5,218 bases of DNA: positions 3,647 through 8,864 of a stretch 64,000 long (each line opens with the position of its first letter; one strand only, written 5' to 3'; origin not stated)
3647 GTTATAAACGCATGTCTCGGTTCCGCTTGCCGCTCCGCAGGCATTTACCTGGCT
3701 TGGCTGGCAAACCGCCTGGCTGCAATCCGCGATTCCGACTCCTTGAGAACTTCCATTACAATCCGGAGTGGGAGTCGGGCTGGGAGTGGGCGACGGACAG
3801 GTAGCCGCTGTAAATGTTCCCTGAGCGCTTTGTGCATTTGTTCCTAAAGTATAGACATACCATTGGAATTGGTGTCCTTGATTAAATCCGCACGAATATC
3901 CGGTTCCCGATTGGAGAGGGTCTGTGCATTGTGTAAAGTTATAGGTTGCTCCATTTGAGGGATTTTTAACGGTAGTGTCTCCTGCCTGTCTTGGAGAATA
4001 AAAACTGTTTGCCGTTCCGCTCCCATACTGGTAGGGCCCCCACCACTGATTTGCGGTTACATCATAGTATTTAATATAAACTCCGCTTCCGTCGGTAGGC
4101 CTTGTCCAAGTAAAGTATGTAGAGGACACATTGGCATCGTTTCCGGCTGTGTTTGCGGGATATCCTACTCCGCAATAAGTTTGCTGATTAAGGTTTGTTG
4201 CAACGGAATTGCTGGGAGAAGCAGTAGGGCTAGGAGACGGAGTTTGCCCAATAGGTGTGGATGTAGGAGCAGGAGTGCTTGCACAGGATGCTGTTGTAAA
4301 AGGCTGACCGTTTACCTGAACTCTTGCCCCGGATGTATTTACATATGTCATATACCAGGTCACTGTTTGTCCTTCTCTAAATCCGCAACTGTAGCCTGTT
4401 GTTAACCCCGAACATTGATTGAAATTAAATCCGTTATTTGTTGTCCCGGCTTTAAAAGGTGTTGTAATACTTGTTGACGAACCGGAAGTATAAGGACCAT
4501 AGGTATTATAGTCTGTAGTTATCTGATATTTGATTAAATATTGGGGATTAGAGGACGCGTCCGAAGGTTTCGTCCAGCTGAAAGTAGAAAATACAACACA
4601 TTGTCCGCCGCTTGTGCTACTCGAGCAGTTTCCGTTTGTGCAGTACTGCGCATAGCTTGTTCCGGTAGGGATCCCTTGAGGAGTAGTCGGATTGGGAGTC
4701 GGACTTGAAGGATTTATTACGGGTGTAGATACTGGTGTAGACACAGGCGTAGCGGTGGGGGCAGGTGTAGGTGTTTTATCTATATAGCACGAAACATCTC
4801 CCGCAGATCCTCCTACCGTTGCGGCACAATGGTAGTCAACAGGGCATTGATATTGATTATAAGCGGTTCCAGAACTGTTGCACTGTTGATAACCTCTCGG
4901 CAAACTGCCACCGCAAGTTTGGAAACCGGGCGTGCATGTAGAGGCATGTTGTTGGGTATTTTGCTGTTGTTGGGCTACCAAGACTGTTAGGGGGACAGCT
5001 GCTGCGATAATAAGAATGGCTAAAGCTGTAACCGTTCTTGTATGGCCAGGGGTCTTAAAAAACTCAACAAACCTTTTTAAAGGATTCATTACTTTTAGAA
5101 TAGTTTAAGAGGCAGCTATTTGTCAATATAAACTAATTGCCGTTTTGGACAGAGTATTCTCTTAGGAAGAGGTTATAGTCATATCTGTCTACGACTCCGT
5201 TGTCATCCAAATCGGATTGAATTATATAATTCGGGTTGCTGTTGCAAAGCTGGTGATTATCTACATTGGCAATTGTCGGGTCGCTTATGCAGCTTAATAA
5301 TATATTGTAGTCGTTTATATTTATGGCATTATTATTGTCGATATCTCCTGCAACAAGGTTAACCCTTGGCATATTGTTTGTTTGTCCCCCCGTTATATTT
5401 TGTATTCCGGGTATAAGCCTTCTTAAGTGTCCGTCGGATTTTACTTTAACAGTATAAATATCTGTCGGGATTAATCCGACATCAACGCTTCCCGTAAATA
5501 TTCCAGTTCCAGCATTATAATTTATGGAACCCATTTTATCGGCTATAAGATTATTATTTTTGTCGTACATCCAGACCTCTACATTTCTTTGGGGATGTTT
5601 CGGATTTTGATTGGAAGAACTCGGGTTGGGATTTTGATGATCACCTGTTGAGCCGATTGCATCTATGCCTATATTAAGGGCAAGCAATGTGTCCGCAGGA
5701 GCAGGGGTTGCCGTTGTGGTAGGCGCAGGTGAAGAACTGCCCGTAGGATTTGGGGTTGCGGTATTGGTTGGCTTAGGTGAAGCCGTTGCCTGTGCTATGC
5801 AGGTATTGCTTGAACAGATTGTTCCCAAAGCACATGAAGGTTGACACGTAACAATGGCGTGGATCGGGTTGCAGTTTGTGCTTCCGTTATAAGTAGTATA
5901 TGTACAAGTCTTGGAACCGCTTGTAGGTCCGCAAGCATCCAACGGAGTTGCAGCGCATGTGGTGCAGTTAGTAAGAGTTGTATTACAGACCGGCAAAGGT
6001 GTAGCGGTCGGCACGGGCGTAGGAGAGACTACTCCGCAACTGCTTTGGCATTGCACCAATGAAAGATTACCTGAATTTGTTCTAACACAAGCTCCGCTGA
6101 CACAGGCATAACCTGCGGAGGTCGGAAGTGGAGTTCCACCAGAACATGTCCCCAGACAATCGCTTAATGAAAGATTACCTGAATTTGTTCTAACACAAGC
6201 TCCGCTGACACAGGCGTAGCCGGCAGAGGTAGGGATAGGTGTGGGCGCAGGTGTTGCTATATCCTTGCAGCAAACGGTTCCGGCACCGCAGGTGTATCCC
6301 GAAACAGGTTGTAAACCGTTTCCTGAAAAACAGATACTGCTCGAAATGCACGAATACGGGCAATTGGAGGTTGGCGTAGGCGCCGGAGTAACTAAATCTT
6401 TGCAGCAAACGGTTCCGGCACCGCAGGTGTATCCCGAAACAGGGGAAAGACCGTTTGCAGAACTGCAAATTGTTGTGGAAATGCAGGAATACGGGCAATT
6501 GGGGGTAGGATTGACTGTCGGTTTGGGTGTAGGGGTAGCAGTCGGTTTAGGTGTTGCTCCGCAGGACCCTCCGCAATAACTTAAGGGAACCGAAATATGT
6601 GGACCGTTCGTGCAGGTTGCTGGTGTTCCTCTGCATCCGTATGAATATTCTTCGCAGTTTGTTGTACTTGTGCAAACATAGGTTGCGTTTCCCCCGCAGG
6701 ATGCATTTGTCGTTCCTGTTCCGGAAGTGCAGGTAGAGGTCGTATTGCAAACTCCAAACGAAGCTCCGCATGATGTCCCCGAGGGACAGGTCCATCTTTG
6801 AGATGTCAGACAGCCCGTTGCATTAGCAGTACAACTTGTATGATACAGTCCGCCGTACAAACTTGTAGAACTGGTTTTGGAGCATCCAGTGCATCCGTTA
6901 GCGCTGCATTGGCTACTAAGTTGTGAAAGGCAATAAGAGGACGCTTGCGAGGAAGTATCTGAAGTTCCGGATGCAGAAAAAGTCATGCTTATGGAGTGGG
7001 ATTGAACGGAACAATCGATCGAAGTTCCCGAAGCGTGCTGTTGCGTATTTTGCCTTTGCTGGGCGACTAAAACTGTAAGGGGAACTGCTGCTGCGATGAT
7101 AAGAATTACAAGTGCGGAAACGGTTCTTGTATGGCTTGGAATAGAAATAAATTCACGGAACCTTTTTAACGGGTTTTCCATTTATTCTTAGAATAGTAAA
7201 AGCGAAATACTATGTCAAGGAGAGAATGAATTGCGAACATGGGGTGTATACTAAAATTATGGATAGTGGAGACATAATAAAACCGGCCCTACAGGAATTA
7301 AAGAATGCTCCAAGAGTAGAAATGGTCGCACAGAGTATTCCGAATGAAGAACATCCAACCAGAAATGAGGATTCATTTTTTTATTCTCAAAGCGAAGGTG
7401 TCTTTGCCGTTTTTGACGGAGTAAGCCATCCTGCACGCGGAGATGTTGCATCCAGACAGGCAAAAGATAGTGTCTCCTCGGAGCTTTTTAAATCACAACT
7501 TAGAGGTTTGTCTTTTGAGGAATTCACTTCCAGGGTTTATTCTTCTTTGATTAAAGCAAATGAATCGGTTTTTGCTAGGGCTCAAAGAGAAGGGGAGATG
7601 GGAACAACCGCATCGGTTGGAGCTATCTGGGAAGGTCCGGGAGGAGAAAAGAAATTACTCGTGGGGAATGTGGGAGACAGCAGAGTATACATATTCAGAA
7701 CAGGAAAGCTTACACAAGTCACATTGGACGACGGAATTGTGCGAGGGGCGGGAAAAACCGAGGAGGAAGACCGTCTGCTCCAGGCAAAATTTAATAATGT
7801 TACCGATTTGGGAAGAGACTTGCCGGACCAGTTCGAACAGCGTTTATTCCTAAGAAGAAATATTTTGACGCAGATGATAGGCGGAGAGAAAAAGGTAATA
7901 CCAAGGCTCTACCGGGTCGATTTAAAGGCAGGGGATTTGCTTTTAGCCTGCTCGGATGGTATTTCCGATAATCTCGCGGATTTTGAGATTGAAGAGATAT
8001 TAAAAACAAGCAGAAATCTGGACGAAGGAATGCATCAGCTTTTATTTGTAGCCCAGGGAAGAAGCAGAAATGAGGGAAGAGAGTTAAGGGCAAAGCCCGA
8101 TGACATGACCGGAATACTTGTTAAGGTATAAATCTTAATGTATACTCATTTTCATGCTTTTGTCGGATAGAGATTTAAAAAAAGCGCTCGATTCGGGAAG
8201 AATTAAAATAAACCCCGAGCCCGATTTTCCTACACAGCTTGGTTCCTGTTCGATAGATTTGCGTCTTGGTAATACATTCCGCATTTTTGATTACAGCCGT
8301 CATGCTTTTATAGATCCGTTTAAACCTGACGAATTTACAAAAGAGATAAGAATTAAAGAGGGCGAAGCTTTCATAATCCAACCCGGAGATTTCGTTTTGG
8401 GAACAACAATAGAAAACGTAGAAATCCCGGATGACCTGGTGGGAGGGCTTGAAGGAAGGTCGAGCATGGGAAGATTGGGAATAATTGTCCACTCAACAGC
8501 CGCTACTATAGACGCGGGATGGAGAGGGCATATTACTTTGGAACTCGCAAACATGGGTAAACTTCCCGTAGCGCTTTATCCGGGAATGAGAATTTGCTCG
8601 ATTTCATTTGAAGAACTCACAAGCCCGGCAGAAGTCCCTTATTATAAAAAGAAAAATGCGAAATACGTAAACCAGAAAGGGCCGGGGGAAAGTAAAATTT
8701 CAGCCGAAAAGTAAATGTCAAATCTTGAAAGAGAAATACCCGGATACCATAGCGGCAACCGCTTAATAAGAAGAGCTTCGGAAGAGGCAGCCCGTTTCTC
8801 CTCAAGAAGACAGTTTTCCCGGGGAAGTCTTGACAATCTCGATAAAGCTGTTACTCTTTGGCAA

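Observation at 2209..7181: Putative cohesin-dockerin module: a membrane-anchored cohesin-like protein next to two dockerin-bearing Cys-rich secreted paralogs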

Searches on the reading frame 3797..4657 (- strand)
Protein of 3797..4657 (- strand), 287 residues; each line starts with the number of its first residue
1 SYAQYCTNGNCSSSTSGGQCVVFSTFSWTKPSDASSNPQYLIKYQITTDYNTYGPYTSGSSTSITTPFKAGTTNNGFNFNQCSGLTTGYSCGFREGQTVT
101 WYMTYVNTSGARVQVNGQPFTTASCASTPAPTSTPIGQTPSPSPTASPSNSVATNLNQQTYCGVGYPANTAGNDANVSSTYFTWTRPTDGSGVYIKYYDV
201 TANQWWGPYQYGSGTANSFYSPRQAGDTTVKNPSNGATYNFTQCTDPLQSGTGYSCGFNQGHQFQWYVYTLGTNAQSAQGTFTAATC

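Call 44: search_solved_structures(query=window:3797-4657:-, max_evalue=10, show_alignments=2)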
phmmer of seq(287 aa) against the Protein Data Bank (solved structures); distinct sequences matched with E-value up to 10: 0.

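Call 62: find_homologous_proteins(query=window:3797-4657:-, max_evalue=0.01)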
Query seq(287 aa): 1230 candidates shared short words with the query, none scored E <= 0.01.

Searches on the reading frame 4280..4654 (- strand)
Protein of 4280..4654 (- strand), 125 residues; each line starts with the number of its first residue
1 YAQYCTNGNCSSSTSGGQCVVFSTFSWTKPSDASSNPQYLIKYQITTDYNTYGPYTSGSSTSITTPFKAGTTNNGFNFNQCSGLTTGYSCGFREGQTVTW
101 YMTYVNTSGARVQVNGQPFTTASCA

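Call 66: search_solved_structures(query=A4, max_evalue=10, show_alignments=1)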
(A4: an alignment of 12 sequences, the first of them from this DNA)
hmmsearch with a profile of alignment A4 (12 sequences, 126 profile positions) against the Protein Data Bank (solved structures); distinct sequences matched with E-value up to 10: 7.
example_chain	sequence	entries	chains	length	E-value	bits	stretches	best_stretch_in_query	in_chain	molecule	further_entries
4liy_A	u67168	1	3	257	0.038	17.1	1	36-81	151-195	Fiber protein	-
1h7z_A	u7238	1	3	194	0.11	15.7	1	36-81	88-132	ADENOVIRUS FIBRE PROTEIN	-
6sit_A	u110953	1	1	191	0.11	15.6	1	36-81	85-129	Fiber protein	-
6qnu_A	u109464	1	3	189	0.11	15.6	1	36-81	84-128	Fiber protein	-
6f6o_A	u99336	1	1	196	0.44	13.7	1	36-81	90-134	Fiber protein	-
4wyj_A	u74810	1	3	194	0.46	13.6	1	36-81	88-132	Fiber protein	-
5kxb_A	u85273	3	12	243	2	11.6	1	15-62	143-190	Wisteria floribunda agglutinin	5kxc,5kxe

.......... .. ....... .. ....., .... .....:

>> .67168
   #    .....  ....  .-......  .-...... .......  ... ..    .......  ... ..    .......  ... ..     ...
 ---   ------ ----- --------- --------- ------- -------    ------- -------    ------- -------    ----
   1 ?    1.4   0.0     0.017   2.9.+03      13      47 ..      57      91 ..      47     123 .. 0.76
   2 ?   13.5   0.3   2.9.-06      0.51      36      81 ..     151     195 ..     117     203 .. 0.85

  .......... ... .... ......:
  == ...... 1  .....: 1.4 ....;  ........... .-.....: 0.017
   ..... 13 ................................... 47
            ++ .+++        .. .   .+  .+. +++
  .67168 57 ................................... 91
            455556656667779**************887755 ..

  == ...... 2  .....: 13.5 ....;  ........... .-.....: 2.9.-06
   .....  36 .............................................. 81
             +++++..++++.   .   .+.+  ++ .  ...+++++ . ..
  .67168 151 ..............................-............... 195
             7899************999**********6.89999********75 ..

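Call 67: search_protein_families(library=pfam, alignment_id=A4, max_evalue=1)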
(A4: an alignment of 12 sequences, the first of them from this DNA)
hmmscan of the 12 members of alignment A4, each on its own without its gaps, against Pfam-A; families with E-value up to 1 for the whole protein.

A. member 1, seq(125 aa): 2 families
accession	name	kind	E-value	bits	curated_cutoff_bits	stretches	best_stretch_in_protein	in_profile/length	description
PF18283.7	CBM77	-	0.03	15.1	25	1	68-122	27-81/108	Carbohydrate binding module 77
PF24973.1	EGF_LMN_ATRN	-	0.17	12.5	27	0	72-90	9-27/44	Laminin/attractin EGF domain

B. families by the number of members that match (of 12 scanned): 6 families
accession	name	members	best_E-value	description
PF14292.12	SusE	1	0.0043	SusE outer membrane protein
PF00041.27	fn3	1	0.026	Fibronectin type III domain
PF18283.7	CBM77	1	0.03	Carbohydrate binding module 77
PF05938.17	Self-incomp_S1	1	0.047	Plant self-incompatibility protein S1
PF08540.16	HMG_CoA_synt_C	1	0.16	Hydroxymethylglutaryl-coenzyme A synthase C terminal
PF24973.1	EGF_LMN_ATRN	1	0.17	Laminin/attractin EGF domain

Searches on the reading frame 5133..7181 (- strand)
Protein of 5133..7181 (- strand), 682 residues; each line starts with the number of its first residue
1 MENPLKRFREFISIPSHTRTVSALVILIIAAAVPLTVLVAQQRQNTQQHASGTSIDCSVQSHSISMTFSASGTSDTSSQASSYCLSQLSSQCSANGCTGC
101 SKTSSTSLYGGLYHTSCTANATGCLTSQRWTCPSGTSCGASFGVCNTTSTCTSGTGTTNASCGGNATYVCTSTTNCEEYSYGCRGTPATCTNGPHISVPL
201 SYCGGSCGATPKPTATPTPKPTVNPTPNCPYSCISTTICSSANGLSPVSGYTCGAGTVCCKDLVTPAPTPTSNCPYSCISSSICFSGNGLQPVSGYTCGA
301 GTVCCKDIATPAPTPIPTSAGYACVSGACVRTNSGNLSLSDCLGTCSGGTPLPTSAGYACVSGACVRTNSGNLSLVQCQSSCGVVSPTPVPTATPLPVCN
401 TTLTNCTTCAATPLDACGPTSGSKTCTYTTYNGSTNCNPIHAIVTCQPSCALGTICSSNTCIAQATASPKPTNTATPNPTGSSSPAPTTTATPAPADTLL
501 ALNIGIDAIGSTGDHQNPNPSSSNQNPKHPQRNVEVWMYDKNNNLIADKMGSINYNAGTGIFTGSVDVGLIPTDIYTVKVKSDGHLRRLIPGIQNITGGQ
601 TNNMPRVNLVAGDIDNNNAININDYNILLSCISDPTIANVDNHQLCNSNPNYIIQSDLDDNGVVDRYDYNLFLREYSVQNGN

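Call 3: search_protein_families(library=pfam, proteins=[window:5133-7181:-], max_evalue=10)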
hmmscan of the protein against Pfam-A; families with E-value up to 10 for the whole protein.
window:5133-7181:- (682 aa): 1 family
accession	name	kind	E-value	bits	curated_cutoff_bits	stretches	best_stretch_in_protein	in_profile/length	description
PF00404.24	Dockerin_1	-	1.4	9.7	22.9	1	611-671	1-51/57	Dockerin type I domain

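Call 4: search_protein_families(library=ncbifam, proteins=[window:5133-7181:-], max_evalue=10)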
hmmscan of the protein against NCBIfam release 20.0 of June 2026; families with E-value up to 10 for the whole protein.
window:5133-7181:- (682 aa): 1 family
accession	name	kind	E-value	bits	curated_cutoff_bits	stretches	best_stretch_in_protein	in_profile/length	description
NF042931.1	SAG1386_EF1546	equivalog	0.072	13.2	80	1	23-87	36-101/158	SAG1386/EF1546 family surface-associated protein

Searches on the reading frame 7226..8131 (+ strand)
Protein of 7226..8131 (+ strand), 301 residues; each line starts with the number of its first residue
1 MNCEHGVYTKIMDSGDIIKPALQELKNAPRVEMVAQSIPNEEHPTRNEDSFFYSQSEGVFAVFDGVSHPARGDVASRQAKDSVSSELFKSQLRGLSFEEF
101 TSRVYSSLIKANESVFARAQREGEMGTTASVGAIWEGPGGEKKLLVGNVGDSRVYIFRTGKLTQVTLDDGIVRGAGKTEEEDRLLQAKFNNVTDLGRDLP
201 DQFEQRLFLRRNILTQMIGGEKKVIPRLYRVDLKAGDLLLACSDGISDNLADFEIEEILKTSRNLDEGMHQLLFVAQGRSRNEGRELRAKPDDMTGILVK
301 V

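Call 50: search_protein_families(library=pfam, proteins=[window:7226-8131:+], max_evalue=0.001)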
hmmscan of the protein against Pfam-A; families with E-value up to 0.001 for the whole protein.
window:7226-8131:+ (301 aa): 2 families
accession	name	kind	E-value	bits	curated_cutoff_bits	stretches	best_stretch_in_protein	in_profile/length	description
PF13672.11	PP2C_2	-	2.1e-08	34.4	24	1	45-252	10-180/209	Protein phosphatase 2C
PF00481.26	PP2C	-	1.8e-06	28.2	20.3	1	54-166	31-137/255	Protein phosphatase 2C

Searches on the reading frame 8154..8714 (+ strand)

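Call 50: search_protein_families(library=pfam, proteins=[window:8154-8714:+], max_evalue=0.001)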
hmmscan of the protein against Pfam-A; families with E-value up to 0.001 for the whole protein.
window:8154-8714:+ (186 aa): 4 families
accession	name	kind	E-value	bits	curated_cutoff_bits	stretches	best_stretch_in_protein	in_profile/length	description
PF22769.1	DCD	-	6.4e-48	163.2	27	1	3-155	2-153/153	dCTP deaminase-like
PF00692.24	dUTPase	-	4.1e-09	36.7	22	1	72-180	23-128/129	dUTPase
PF06559.16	DCD_N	-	1.5e-05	25.4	21.4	1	2-153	4-161/164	2'-deoxycytidine 5'-triphosphate deaminase (DCD) N-terminal domain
PF22569.1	DCD_C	-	0.00045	20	22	0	55-174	60-184/192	2'-deoxycytidine 5'-triphosphate deaminase (DCD), C-terminal domain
